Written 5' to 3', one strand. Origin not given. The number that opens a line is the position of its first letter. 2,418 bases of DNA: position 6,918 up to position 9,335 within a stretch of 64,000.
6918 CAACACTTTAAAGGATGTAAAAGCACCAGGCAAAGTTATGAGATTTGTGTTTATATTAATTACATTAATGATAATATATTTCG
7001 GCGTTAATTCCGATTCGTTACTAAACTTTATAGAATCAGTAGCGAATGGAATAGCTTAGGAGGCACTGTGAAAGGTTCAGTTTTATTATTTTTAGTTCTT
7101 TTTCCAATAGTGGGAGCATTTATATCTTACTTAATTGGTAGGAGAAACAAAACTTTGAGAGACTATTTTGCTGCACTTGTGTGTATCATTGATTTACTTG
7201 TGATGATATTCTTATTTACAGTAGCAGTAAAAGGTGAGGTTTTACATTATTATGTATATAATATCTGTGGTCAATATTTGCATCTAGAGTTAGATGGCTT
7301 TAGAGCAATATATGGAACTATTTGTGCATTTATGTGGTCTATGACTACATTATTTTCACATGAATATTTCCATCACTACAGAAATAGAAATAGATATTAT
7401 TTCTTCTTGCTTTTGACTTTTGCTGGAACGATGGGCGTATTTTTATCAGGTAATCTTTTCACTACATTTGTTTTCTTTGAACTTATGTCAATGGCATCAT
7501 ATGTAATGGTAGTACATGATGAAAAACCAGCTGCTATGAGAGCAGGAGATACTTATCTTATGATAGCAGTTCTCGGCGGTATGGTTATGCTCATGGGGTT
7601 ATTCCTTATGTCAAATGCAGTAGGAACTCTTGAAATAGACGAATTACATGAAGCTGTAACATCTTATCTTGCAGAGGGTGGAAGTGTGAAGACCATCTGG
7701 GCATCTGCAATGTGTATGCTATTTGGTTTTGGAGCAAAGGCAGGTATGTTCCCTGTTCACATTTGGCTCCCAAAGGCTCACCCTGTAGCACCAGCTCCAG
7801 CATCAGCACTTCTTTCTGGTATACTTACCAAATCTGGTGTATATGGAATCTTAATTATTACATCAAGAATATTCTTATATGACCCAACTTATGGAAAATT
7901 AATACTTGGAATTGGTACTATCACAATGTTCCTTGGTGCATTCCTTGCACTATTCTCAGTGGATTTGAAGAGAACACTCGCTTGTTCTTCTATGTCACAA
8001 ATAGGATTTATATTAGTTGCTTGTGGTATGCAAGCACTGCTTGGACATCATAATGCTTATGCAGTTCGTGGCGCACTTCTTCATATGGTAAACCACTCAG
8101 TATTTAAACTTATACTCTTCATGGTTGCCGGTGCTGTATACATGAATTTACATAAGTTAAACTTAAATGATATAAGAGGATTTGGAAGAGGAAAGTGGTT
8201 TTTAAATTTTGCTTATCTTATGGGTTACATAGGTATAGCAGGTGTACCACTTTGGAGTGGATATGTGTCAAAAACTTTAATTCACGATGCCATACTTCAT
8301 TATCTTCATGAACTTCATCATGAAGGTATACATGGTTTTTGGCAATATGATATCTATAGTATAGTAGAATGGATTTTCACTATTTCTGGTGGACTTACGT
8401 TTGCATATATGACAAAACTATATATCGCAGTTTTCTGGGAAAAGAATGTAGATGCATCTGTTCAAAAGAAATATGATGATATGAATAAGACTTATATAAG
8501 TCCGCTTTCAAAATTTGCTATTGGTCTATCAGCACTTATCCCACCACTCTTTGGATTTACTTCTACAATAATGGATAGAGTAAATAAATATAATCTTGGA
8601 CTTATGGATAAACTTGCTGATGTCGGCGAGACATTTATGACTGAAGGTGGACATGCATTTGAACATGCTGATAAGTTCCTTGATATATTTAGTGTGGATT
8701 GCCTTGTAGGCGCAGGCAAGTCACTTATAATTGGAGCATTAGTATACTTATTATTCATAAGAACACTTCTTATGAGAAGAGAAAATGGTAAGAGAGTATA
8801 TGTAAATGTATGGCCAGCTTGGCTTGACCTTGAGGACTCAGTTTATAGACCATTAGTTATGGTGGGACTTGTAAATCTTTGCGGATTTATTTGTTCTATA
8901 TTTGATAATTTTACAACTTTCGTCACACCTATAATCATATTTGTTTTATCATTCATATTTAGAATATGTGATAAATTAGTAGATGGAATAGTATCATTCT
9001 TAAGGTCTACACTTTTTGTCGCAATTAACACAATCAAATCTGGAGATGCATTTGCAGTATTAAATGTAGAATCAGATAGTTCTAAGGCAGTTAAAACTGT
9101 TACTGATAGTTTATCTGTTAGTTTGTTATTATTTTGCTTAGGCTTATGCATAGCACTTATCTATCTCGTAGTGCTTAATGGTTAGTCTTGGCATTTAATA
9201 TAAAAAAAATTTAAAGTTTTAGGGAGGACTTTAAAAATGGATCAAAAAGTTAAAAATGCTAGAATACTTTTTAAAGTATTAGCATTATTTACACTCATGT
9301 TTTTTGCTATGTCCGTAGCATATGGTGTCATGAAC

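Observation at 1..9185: Mbh-ordered Mrp membrane module with four antiporter-like subunits and no redox module in cis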

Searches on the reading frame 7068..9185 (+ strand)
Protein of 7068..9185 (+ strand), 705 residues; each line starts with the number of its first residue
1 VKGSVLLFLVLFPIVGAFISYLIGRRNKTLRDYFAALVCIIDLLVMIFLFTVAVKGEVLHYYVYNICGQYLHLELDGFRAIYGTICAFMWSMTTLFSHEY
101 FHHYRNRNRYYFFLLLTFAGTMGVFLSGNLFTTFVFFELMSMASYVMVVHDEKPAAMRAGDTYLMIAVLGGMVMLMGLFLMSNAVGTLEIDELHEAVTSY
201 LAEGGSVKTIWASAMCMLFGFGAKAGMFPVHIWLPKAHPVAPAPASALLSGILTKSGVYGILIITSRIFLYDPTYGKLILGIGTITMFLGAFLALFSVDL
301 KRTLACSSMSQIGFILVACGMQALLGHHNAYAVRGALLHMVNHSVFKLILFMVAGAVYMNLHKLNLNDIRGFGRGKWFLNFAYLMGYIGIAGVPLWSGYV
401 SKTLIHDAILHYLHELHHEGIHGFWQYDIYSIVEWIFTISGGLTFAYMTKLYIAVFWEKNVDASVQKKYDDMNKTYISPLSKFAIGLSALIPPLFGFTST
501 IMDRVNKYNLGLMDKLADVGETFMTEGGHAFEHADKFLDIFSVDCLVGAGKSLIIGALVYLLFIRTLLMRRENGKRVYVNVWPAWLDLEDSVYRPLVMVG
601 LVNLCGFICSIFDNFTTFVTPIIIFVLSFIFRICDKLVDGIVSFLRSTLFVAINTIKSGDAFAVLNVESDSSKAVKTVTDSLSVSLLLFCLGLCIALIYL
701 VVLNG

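Call 5: search_protein_families(library=pfam, proteins=[window:7068-9185:+], max_evalue=0.01)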
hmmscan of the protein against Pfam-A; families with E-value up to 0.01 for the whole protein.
window:7068-9185:+ (705 aa): 1 family
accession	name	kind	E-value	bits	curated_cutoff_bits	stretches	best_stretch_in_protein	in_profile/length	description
PF00361.26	Proton_antipo_M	-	5.4e-53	180.5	21.5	1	127-409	1-275/294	NADH:quinone oxidoreductase/Mrp antiporter, TM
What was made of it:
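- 7068..9185 (+): Terminal antiporter-like subunit (705 aa). It consists of a 14-TM core, a further TM helix, a long amphipathic lateral helix (about 588-649 or longer) and a C-terminal TM anchor (684-704). PF00361 5e-53 (call 5).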

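Call 8: search_protein_families(library=ncbifam, proteins=[window:7068-9185:+], max_evalue=0.00001)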
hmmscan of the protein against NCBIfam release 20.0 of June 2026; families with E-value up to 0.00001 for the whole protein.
window:7068-9185:+ (705 aa): 73 families (the best 25 are shown)
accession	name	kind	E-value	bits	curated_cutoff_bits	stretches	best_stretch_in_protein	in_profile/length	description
NF005086.0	PRK06521.1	equivalog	1.1e-71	242.3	667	1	5-467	7-466/669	hydrogenase 4 subunit B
NF006419.0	PRK08668.1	equivalog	1.8e-64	218.6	617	1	6-410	4-401/613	NADH dehydrogenase subunit M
NF006240.0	PRK08376.1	subfamily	1.8e-59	202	662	1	5-411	6-428/521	putative monovalent cation/H+ antiporter subunit D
NF005818.0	PRK07691.1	equivalog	3e-55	188.1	586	1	5-472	5-449/496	Na+/H+ antiporter subunit D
NF009288.0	PRK12648.1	equivalog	4e-53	180.8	1104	1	5-467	2-445/954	monovalent cation/H+ antiporter subunit A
NF005141.0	PRK06590.1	equivalog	5.5e-53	180.8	556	1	5-610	4-558/615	NADH-quinone oxidoreductase subunit L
TIGR01972.1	NDH_I_M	subfamily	7e-52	176.7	263.8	1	7-485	2-459/486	NADH-quinone oxidoreductase subunit M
NF005561.0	PRK07234.1-1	equivalog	3.5e-51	174.6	718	1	7-405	10-404/569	putative monovalent cation/H+ antiporter subunit D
NF006236.0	PRK08375.1-1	equivalog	1e-50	173.1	663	1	5-406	8-408/493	putative monovalent cation/H+ antiporter subunit D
TIGR01974.1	NDH_I_L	subfamily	1.6e-50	172.7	407.5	1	5-654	2-623/630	NADH-quinone oxidoreductase subunit L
TIGR00944.1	2a6301s04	subfamily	4.3e-50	171.3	692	1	6-467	3-441/463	multicomponent K+/H+ antiporter, MrpD/PhaD subunit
NF009310.0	PRK12668.1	equivalog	4.4e-50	171.1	564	1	36-471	30-415/584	Na(+)/H(+) antiporter subunit D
NF009306.0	PRK12663.1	equivalog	5.2e-50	170.6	542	1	6-500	6-476/498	Na+/H+ antiporter subunit D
NF009305.0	PRK12662.1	equivalog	5.8e-50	170.5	700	1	4-411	4-408/492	putative monovalent cation/H+ antiporter subunit D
TIGR00940.1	2a6301s01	subfamily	1.6e-49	169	920.45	1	9-476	5-471/793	monovalent cation:proton antiporter subunit A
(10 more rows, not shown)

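Call 18: find_homologous_proteins(query=window:7068-9182:+, max_evalue=1e-20)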
Query window:7068-9182:+ (705 aa): 7998 proteins with E <= 1e-20 among 8000 candidates; the best 120 are listed.
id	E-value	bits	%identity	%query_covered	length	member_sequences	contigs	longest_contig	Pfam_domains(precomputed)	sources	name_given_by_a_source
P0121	0.0e+0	1536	96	100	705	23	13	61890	PF00361.26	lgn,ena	-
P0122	0.0e+0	1533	97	100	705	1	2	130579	PF00361.26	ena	-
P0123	0.0e+0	1529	96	100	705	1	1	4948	PF00361.26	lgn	-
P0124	0.0e+0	1526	96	100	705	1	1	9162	PF00361.26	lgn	-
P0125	0.0e+0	1489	93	100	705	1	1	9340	PF00361.26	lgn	-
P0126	0.0e+0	1475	92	100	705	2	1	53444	PF00361.26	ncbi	-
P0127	0.0e+0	1474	92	100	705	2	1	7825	PF00361.26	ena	-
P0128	0.0e+0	1471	92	100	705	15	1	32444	PF00361.26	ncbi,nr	ncbi:MAG: sodium:proton antiporter [Lachnospiraceae bacterium]|nr:sodium:proton antiporter [Lachnosp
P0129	0.0e+0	1463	91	99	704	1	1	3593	PF00361.26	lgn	-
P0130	0.0e+0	1367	87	100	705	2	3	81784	PF00361.26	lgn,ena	-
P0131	0.0e+0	1357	84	100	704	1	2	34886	PF00361.26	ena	-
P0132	0.0e+0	1353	84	98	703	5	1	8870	PF00361.26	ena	-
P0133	0.0e+0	1339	86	100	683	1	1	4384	PF00361.26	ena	-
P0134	0.0e+0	1338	83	100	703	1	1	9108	PF00361.26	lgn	-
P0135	0.0e+0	1336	86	100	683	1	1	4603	PF00361.26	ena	-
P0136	0.0e+0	1332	83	100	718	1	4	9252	PF00361.26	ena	-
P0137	0.0e+0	1331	83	100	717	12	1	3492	PF00361.26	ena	-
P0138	0.0e+0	1330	83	100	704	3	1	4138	PF00361.26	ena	-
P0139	0.0e+0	1325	86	100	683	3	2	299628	PF00361.26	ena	-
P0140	0.0e+0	1303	82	100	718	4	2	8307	PF00361.26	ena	-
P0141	0.0e+0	1273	81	98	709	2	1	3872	PF00361.26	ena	-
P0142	0.0e+0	1230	78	99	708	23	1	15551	PF00361.26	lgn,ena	-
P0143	0.0e+0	1224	76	100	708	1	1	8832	PF00361.26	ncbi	-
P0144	0.0e+0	1224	78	100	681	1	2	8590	PF00361.26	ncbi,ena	-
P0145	0.0e+0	1222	78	100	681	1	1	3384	PF00361.26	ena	-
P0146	0.0e+0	1221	79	100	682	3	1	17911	PF00361.26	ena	-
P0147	0.0e+0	1217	79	100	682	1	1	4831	PF00361.26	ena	-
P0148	0.0e+0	1198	78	100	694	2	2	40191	PF00361.26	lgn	-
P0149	0.0e+0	1168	74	100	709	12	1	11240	PF00361.26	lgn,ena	-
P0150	0.0e+0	1164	73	98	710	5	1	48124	PF00361.26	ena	-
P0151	0.0e+0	1163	75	100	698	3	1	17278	PF00361.26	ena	-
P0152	0.0e+0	1118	71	99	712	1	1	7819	PF00361.26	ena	-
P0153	0.0e+0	1098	70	100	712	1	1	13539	PF00361.26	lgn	-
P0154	0.0e+0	1084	70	97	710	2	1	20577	PF00361.26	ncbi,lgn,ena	-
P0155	0.0e+0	1059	72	100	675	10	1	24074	PF00361.26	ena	-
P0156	0.0e+0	1052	71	100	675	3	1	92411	PF00361.26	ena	-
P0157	0.0e+0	1035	70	100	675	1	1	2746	PF00361.26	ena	-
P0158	0.0e+0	1028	70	100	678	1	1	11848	PF00361.26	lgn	-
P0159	0.0e+0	1027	70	99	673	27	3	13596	PF00361.26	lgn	-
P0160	3.5e-292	989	68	100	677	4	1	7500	PF00361.26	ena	-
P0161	2.5e-290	983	68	100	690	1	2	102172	PF00361.26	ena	-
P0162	9.5e-290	981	67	100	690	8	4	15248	PF00361.26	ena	-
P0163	2.4e-288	977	67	100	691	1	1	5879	PF00361.26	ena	-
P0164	4.5e-286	969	67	100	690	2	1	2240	PF00361.26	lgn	-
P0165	9.4e-286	968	66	99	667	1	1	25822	PF00361.26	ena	-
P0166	4.7e-284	963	65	100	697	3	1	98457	PF00361.26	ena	-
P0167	1.8e-282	957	66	100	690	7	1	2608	PF00361.26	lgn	-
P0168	5.4e-276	936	64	99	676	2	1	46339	PF00361.26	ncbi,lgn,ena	-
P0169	1.2e-231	789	56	99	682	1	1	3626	PF00361.26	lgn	-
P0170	1.3e-229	783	57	100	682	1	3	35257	PF00361.26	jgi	-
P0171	2.9e-224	765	56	99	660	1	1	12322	PF00361.26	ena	-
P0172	5.6e-224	764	54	100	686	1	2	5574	PF00361.26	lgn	-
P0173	1.1e-223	763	56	99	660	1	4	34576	PF00361.26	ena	-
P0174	1.2e-223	763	56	99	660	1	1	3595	PF00361.26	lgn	-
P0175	1.4e-223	763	56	99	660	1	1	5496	PF00361.26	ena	-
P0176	2.0e-223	762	56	99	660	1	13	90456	PF00361.26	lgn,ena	-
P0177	3.4e-223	761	56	99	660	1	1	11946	PF00361.26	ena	-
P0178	4.8e-223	761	56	99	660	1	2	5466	PF00361.26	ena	-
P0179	4.8e-223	761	56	99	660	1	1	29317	PF00361.26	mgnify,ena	mgnify:FL=1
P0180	5.7e-223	761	56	99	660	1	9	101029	PF00361.26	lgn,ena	-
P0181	6.5e-223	760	56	99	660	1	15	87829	PF00361.26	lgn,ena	-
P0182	7.8e-223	760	56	99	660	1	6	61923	PF00361.26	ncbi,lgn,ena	-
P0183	1.9e-222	759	56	99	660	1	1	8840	PF00361.26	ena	-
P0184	2.2e-222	759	56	99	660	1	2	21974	PF00361.26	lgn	-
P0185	2.8e-222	758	55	100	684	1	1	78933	PF00361.26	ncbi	-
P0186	3.6e-222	758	55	99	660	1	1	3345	PF00361.26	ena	-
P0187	7.0e-222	757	56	99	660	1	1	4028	PF00361.26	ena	-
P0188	9.8e-222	757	55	99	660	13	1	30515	PF00361.26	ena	-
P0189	3.4e-221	755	55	99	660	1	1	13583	PF00361.26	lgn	-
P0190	1.0e-220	753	55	99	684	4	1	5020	PF00361.26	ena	-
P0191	1.2e-220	753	55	99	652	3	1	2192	PF00361.26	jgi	jgi:hydrogenase-4 component B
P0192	9.3e-219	747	51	100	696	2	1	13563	PF00361.26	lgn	-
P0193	2.1e-218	746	56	99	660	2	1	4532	PF00361.26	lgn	-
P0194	2.3e-218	745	55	99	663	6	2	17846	PF00361.26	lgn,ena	-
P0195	1.5e-217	743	55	99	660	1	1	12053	PF00361.26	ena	-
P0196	1.6e-217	743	55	99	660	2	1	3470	PF00361.26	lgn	-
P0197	1.9e-217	742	55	99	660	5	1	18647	PF00361.26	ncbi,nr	ncbi:MAG: NADH dehydrogenase [Erysipelotrichales bacterium]|nr:NADH dehydrogenase [Erysipelotrichale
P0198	3.3e-217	742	53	100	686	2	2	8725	PF00361.26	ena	-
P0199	5.9e-217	741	54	99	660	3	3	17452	PF00361.26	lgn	-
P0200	1.4e-216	740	55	100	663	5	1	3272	PF00361.26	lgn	-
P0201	1.5e-216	739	53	99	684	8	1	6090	PF00361.26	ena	-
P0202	4.8e-216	738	55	99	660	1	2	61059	PF00361.26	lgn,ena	-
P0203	6.8e-216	737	54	99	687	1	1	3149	PF00361.26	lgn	-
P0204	3.2e-214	732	54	99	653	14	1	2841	PF00361.26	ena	-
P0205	1.1e-213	730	53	100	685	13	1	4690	PF00361.26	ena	-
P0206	1.4e-213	730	53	99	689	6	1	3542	PF00361.26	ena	-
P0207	2.7e-213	729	51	99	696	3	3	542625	PF00361.26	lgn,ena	-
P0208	2.8e-213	729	63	82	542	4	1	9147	PF00361.26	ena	-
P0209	7.7e-213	727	50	100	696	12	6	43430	PF00361.26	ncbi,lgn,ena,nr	ncbi:MAG: complex I subunit 5 family protein [Lachnospiraceae bacterium]|nr:complex I subunit 5 fami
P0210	2.7e-211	722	51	100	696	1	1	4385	PF00361.26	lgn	-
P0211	3.9e-211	722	54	99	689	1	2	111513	PF00361.26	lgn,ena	-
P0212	5.3e-211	721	51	100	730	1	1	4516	PF00361.26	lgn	-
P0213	1.5e-210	720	50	99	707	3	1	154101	PF00361.26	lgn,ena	-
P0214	1.9e-210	719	54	98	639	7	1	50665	PF00361.26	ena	-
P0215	2.0e-210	719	50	100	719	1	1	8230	PF00361.26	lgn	-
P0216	2.0e-210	719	54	99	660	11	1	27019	PF00361.26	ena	-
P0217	2.3e-210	719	52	98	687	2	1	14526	PF00361.26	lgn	-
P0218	6.8e-210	717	50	98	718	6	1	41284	PF00361.26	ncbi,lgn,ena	-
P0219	9.1e-210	717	51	98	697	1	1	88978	PF00361.26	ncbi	-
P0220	1.0e-208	714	50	99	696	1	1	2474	PF00361.26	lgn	-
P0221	1.3e-208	713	53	99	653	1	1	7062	PF00361.26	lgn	-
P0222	2.5e-208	712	51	100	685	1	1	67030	PF00361.26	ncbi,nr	ncbi:MAG: proton-conducting transporter membrane subunit [Eubacteriales bacterium]|nr:proton-conduct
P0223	6.6e-208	711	53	99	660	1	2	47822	PF00361.26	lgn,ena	-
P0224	1.4e-207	710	49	99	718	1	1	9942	PF00361.26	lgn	-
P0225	1.8e-207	709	51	99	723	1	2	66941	PF00361.26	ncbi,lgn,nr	ncbi:MAG: proton-conducting transporter membrane subunit [Eubacteriales bacterium]|nr:proton-conduct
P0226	2.1e-207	709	50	99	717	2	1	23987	PF00361.26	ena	-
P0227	6.0e-207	708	50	98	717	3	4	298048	PF00361.26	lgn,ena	-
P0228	7.0e-207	708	50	98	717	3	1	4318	PF00361.26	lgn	-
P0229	7.8e-207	707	50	98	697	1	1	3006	PF00361.26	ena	-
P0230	1.0e-206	707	49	99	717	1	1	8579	PF00361.26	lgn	-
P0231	1.3e-206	707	51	99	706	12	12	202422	PF00361.26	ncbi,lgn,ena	-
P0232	2.3e-206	706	52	99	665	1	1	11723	PF00361.26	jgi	jgi:formate hydrogenlyase subunit 3/multisubunit Na+/H+ antiporter MnhD subunit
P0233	3.0e-206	705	50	98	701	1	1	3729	PF00361.26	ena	-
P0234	3.5e-206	705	50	99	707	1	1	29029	PF00361.26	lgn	-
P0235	3.6e-206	705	51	99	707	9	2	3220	PF00361.26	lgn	-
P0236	3.7e-206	705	50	100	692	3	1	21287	PF00361.26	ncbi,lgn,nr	ncbi:MAG: proton-conducting transporter membrane subunit [Clostridiales bacterium]|nr:proton-conduct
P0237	3.7e-206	705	50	98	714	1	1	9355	PF00361.26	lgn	-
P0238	3.9e-206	705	50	100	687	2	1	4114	PF00361.26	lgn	-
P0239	6.0e-206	704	49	99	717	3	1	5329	PF00361.26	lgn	-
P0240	1.3e-205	703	50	100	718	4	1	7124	PF00361.26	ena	-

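Call 20: find_related_loci(query=A1, collection=genome_contigs, flank=10000)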
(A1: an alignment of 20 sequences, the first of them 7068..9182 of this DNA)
Query A1 (705 aa) in genome_contigs; peptide patterns used: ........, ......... (x = any residue, [..] = any of these).
600 stretches matched a pattern (row limit reached: there are more); 521 encode a relative of the query (tblastn E <= 1e-3); the best 80 are kept; 80 distinct loci.
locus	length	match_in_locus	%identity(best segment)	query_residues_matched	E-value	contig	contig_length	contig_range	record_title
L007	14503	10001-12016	64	1-701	0e+0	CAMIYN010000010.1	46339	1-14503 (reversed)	MAG: uncultured Lachnospiraceae bacterium isolate SRR12081292_bin.91_metaWRAP_v1.3_MAG genome assembly, contig: ERZ12289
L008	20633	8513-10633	50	9-702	0e+0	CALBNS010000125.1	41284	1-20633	MAG TPA_asm: uncultured Clostridia bacterium isolate SRR6425755_bin.62_CONCOCT_v1.1_MAG genome assembly, contig: ERZ1767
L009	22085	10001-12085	49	9-702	0e+0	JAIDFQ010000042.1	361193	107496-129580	MAG: Lachnospiraceae bacterium isolate SC0320_S5_9 SC0320_S5_9_contig_42, whole genome shotgun sequence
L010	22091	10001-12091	51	9-700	0e+0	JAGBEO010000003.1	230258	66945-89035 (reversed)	MAG: Lachnospiraceae bacterium isolate RGIG9047 Water_deer_Rectum-4__c880, whole genome shotgun sequence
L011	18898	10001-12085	49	9-702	0e+0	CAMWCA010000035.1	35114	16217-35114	MAG TPA_asm: uncultured Lachnospiraceae bacterium isolate SRR13528209_bin.6_metawrap_v1.3_MAG genome assembly, contig: N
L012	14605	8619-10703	51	10-702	0e+0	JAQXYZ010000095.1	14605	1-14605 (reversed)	MAG: Bacillota bacterium isolate SUG1650 k141_721020, whole genome shotgun sequence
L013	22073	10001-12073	49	1-704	0e+0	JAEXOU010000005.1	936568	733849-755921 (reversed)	MAG: Bacillota bacterium isolate OH_HBrB_158 k127_1271705, whole genome shotgun sequence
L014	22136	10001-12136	49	5-701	0e+0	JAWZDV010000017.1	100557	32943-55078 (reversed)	MAG: Bacteroides thetaiotaomicron isolate S_839 X595_NODE_194_length_100557_cov_10.011880, whole genome shotgun sequence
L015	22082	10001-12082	48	9-702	0e+0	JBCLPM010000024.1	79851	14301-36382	Lachnospiraceae bacterium 64-25 voucher GPTB0140 scaffold24, whole genome shotgun sequence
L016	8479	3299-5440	49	4-703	0e+0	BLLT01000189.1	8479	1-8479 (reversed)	Lachnospiraceae bacterium IMSAGC_002 DNA, IMSAGC_002_contig_189, whole genome shotgun sequence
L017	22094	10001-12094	50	3-701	0e+0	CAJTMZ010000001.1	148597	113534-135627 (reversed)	MAG TPA_asm: uncultured Lachnospiraceae bacterium isolate MGBC101044 genome assembly, contig: MGBC101044.1, whole genome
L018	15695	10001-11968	50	1-703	0e+0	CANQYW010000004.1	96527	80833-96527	MAG: uncultured Oscillospiraceae bacterium isolate Lapin-018__bin55 genome assembly, contig: Lapin-018__NODE_155_length_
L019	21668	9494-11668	46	1-701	0e+0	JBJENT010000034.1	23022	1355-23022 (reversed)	MAG: Lachnospiraceae bacterium isolate SARD02_bin.042 NODE_1284_length_23022_cov_6.592372, whole genome shotgun sequence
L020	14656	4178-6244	49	4-702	0e+0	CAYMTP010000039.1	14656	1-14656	MAG TPA_asm: uncultured Lachnobacterium sp. isolate SRP315200_co1_99 genome assembly, contig: NODE_8363_length_14656_cov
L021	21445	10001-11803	52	1-619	0e+0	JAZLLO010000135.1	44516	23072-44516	MAG: Marvinbryantia sp. isolate T1900044957_TA20190013.MAGScoT_cleanbin_000015 SGB_3854_k141_992958, whole genome shotgu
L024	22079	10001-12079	49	10-704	0e+0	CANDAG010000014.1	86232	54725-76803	MAG TPA_asm: uncultured Lachnospiraceae bacterium isolate ERR6760081_bin.35_metawrap_v1.3_MAG genome assembly, contig: E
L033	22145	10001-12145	49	1-701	0e+0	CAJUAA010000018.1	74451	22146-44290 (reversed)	MAG TPA_asm: uncultured Lachnospiraceae bacterium isolate MGBC121754 genome assembly, contig: MGBC121754.18, whole genom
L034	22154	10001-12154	47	1-701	0e+0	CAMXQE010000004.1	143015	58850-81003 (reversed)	MAG TPA_asm: uncultured Lachnospiraceae bacterium isolate SRR14920973_bin.4_metawrap_v1.3_MAG genome assembly, contig: N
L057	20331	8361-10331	50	1-683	0e+0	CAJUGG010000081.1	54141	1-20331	MAG TPA_asm: uncultured Lachnospiraceae bacterium isolate MGBC132302 genome assembly, contig: MGBC132302.81, whole genom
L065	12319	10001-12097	47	1-702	0e+0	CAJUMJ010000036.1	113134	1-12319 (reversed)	MAG TPA_asm: uncultured Lachnospiraceae bacterium isolate MGBC158728 genome assembly, contig: MGBC158728.36, whole genom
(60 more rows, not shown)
